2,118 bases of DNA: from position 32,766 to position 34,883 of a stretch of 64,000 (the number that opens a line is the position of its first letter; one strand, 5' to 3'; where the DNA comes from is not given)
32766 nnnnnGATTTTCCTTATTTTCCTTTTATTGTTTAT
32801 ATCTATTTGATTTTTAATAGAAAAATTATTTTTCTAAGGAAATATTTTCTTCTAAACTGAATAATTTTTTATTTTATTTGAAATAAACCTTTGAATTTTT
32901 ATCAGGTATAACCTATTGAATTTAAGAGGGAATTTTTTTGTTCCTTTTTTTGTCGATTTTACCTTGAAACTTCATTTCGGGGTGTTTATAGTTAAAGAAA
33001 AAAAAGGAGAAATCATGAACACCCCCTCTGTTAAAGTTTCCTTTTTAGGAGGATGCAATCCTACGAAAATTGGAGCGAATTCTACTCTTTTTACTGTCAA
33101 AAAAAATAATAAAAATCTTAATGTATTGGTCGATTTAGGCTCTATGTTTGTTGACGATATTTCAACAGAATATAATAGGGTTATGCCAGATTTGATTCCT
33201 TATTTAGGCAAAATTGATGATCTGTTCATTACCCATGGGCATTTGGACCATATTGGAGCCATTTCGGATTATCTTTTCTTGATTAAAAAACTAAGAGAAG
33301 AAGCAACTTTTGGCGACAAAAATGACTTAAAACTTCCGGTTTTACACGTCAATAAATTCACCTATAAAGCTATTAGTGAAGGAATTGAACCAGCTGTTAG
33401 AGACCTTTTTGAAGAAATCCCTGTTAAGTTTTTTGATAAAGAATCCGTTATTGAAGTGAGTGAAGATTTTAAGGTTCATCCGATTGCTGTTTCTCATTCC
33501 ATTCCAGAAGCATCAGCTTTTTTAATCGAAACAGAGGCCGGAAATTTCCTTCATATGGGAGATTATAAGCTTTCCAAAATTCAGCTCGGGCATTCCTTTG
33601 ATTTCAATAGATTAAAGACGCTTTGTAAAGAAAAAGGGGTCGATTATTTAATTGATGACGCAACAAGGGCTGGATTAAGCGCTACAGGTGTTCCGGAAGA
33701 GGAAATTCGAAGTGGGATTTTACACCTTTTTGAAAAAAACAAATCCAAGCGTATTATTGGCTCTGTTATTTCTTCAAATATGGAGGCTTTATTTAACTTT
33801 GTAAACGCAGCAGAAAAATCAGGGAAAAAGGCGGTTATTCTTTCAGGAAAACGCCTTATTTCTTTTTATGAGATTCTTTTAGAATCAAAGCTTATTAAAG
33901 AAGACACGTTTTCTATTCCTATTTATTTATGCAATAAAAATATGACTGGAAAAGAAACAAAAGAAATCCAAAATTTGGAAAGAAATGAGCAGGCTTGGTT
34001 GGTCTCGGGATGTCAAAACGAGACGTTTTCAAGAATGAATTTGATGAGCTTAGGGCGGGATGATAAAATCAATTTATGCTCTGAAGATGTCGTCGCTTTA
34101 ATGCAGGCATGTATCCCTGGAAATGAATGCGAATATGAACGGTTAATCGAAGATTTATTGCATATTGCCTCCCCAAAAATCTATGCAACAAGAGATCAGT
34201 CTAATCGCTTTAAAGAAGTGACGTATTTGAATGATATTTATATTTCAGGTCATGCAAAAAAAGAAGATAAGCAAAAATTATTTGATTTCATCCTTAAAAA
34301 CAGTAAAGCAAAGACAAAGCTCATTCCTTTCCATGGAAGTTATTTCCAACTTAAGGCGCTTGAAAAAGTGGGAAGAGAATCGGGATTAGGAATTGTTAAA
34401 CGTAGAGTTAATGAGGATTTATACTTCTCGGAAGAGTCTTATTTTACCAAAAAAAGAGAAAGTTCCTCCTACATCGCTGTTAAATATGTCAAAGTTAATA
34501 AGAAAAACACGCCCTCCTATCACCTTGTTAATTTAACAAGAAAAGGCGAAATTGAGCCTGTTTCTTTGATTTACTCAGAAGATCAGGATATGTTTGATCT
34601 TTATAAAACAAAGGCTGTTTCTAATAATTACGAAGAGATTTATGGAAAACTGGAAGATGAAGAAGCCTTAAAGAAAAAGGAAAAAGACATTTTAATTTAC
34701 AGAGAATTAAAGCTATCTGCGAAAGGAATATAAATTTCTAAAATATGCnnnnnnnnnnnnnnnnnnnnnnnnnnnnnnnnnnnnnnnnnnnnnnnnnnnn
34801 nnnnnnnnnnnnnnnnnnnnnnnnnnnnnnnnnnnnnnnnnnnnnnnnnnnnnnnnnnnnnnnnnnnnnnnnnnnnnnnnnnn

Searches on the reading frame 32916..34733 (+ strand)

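Call 28: search_protein_families(library=pfam, proteins=[window:32916-34733:+], max_evalue=0.00001)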
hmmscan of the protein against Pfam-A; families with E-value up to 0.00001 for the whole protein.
window:32916-34733:+ (605 aa): 2 families
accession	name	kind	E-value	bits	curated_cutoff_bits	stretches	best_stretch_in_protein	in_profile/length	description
PF22505.1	RNase_J_b_CASP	-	1.3e-11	44.8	27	1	278-414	2-126/126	Ribonuclease J, beta-CASP domain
PF12706.13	Lactamase_B_2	-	4.5e-06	26.8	27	1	97-221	28-147/200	Beta-lactamase superfamily domain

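Call 46: search_protein_families(library=phrogs, proteins=[window:32916-34733:+], max_evalue=0.00001)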
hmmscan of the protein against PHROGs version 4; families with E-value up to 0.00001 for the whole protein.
window:32916-34733:+ (605 aa): 1 family
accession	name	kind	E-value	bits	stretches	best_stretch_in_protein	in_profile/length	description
phrog_392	-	other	5e-06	27.2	1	64-219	23-152/348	metal-dependent hydrolase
